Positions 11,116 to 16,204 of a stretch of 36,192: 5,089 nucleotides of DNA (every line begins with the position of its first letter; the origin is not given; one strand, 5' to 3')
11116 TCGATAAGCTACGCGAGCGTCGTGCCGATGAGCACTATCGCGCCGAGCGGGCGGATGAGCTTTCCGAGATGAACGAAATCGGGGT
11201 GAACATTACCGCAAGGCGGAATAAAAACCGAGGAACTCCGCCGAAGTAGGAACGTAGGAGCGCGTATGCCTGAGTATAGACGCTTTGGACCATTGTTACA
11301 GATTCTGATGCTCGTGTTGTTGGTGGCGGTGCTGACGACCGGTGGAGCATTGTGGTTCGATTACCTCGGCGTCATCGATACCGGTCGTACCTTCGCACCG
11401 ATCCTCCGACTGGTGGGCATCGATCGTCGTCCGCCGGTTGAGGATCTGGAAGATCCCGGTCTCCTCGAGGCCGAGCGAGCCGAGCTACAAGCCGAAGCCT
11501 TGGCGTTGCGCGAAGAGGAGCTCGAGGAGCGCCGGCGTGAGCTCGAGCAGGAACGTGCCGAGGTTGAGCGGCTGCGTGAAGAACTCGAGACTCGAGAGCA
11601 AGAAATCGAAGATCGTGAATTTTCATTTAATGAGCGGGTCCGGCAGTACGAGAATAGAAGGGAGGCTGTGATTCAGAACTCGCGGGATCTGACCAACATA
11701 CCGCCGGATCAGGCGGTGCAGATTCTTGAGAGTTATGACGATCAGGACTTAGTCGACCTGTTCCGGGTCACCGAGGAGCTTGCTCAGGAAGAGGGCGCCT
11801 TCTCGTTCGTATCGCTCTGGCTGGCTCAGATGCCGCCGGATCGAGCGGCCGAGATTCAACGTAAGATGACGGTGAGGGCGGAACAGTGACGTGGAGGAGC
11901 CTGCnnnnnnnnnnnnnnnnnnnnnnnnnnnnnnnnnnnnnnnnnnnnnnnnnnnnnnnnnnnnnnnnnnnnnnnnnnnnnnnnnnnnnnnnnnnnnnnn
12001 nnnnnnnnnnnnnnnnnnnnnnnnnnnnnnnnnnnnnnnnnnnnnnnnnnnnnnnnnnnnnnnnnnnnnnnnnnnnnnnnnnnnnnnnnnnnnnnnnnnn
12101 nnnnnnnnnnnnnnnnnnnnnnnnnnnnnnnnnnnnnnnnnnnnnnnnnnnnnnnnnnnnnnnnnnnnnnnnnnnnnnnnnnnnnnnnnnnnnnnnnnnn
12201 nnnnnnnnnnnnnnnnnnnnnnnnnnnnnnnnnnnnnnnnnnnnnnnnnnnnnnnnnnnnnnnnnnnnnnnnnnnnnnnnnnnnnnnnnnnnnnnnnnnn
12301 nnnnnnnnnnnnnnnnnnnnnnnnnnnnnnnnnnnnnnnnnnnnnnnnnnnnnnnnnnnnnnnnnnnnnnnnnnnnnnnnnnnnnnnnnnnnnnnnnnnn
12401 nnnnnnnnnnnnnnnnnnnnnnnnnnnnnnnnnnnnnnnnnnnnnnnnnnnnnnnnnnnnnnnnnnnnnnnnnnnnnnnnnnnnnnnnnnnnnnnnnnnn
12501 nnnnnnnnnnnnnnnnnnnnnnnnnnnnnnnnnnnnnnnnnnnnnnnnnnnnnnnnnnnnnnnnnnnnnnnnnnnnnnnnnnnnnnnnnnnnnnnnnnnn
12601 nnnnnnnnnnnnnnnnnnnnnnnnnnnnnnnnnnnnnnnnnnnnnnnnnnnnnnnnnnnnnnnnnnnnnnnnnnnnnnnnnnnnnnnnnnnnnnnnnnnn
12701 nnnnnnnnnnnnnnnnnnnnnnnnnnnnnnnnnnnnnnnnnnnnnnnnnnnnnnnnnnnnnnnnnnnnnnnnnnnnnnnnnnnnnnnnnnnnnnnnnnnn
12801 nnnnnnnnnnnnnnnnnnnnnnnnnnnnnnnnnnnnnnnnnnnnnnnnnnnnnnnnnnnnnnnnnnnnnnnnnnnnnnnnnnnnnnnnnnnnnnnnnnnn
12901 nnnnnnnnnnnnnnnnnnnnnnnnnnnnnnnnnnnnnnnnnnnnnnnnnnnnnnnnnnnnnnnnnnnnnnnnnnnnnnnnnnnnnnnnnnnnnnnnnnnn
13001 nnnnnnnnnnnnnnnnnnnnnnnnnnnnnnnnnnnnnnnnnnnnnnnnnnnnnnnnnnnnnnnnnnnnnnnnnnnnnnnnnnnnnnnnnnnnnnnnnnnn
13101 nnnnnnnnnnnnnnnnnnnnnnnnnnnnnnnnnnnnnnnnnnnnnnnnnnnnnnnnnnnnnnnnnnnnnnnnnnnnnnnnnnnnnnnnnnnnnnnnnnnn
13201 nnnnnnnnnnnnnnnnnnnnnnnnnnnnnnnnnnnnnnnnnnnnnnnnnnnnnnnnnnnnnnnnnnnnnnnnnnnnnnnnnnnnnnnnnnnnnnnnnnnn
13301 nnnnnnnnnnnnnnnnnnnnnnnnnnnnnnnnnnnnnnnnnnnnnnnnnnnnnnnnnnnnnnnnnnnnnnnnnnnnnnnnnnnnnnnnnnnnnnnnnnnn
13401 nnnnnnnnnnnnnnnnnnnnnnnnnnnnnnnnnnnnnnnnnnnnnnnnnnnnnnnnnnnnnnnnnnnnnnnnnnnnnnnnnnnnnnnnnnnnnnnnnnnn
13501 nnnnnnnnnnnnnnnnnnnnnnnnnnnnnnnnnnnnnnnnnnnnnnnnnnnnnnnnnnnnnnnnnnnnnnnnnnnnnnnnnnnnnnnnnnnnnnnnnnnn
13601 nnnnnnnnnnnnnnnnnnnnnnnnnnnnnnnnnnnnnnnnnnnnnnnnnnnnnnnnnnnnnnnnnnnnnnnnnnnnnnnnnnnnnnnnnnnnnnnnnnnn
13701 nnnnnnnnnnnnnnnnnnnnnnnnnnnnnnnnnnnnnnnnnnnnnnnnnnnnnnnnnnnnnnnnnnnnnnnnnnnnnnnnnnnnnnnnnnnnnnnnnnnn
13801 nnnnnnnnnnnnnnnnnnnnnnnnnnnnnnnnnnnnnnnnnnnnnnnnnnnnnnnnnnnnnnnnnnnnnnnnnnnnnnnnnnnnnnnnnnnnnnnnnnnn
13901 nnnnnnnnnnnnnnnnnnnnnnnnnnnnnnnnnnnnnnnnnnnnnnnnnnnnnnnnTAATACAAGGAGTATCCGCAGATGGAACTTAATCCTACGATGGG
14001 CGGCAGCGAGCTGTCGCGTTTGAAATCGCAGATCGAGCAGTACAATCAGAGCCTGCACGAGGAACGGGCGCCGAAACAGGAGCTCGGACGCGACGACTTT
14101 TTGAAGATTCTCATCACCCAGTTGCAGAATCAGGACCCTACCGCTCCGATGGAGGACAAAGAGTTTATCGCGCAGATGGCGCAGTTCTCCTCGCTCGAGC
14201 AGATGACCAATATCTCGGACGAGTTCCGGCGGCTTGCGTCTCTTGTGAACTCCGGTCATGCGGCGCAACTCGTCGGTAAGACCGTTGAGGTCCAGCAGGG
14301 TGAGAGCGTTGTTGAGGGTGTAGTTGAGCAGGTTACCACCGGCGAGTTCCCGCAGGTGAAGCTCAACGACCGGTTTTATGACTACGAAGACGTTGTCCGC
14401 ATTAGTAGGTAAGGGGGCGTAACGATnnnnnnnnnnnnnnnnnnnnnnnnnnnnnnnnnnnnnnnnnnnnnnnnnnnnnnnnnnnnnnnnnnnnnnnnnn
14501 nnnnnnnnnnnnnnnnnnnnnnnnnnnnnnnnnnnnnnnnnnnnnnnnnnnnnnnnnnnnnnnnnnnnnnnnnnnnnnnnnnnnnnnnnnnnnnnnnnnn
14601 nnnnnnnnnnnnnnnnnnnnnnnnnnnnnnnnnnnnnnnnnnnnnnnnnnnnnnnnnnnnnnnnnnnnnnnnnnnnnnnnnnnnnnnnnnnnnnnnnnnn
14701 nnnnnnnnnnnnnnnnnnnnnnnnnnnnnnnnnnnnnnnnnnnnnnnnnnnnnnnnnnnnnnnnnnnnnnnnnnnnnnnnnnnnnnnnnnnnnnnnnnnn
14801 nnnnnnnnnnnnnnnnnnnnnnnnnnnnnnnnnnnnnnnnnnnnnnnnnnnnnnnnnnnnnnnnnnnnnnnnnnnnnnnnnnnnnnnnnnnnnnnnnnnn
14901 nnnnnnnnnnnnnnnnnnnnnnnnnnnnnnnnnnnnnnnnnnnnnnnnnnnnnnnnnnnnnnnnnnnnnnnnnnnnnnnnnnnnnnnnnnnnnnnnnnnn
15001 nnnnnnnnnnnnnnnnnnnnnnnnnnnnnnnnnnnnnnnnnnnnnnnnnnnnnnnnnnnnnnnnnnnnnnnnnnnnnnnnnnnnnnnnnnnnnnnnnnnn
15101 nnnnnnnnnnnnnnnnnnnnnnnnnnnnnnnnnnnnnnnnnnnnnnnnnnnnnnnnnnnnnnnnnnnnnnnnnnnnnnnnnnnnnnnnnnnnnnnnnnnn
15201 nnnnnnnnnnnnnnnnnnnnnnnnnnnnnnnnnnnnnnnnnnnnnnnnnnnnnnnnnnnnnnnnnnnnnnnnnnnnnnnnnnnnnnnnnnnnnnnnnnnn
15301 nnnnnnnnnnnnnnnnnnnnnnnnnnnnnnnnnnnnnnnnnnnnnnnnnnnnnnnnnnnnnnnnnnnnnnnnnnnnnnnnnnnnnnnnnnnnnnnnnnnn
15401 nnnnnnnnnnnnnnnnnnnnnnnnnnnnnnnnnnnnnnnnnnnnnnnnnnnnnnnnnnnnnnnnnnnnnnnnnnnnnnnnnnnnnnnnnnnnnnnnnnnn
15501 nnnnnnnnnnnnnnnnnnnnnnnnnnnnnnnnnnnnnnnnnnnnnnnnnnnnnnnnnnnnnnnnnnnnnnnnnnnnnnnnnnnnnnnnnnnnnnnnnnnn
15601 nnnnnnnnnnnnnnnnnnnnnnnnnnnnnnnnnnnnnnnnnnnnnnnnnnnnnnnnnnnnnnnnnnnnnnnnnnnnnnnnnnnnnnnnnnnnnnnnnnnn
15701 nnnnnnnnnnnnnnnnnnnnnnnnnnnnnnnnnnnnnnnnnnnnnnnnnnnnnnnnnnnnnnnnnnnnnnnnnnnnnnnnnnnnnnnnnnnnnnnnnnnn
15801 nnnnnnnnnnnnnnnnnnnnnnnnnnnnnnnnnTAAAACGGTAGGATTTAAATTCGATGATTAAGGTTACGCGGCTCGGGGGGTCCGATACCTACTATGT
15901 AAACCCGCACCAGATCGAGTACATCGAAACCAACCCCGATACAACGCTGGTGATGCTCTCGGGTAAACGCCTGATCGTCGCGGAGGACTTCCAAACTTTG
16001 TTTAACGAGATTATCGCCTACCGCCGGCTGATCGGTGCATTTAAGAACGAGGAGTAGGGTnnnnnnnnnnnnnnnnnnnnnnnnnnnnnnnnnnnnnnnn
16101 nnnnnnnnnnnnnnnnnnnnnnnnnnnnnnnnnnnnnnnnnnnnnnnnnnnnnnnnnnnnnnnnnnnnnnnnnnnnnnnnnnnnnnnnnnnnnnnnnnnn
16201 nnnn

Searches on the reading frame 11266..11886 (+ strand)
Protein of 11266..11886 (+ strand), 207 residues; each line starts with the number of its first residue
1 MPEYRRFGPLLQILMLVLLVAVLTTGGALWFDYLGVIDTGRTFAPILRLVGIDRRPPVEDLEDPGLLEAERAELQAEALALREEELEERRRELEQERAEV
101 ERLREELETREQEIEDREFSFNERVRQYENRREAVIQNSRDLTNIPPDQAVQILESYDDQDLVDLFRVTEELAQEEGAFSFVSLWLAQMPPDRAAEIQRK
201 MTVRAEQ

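Call 21: search_protein_families(library=pfam, proteins=[window:11266-11886:+])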
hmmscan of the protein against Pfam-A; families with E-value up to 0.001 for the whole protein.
window:11266-11886:+ (207 aa): 1 family
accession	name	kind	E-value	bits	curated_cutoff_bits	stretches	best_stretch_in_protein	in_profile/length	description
PF10186.14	ATG14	-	0.00037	20.1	33.2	1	69-170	69-168/347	Vacuolar sorting 38 and autophagy-related subunit 14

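Call 42: search_protein_families(library=ncbifam, proteins=[window:11266-11886:+], max_evalue=0.01)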
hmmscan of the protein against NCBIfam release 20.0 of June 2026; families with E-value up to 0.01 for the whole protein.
window:11266-11886:+ (207 aa): 3 families
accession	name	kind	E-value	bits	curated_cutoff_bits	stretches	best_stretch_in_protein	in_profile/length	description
NF047368.1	collar_FlbB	equivalog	1.8e-68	230.2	110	1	12-202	2-192/193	periplasmic-type flagellar collar protein FlbB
NF038350.1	taxis_HmpF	equivalog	0.0021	16.5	200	1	74-153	107-199/553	pilus motility taxis protein HmpF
TIGR03319.1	RNase_Y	equivalog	0.0039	15.7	454.35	1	75-154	74-153/514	ribonuclease Y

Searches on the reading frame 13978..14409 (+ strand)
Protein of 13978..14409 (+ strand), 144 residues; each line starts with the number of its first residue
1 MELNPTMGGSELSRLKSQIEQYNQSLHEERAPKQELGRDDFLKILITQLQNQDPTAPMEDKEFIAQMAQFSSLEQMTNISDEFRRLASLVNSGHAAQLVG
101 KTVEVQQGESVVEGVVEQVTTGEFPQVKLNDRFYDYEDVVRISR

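Call 21: search_protein_families(library=pfam, proteins=[window:13978-14409:+])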
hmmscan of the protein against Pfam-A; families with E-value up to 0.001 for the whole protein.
window:13978-14409:+ (144 aa): 1 family
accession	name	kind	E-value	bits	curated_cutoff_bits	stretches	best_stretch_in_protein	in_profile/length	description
PF03963.19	FlgD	-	1e-23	83.7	27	1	17-83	7-73/75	Flagellar hook capping protein - N-terminal region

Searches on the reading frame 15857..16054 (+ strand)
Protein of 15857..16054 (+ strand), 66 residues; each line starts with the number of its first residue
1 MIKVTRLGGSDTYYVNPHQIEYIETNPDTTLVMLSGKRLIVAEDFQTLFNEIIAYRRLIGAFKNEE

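Call 21: search_protein_families(library=pfam, proteins=[window:15857-16054:+])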
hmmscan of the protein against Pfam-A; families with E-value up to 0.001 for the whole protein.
window:15857-16054:+ (66 aa): 1 family
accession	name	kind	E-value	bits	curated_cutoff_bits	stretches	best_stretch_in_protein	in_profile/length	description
PF06289.16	FlbD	-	5e-21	74.5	24.7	1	1-59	1-58/59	Flagellar and Swarming motility proteins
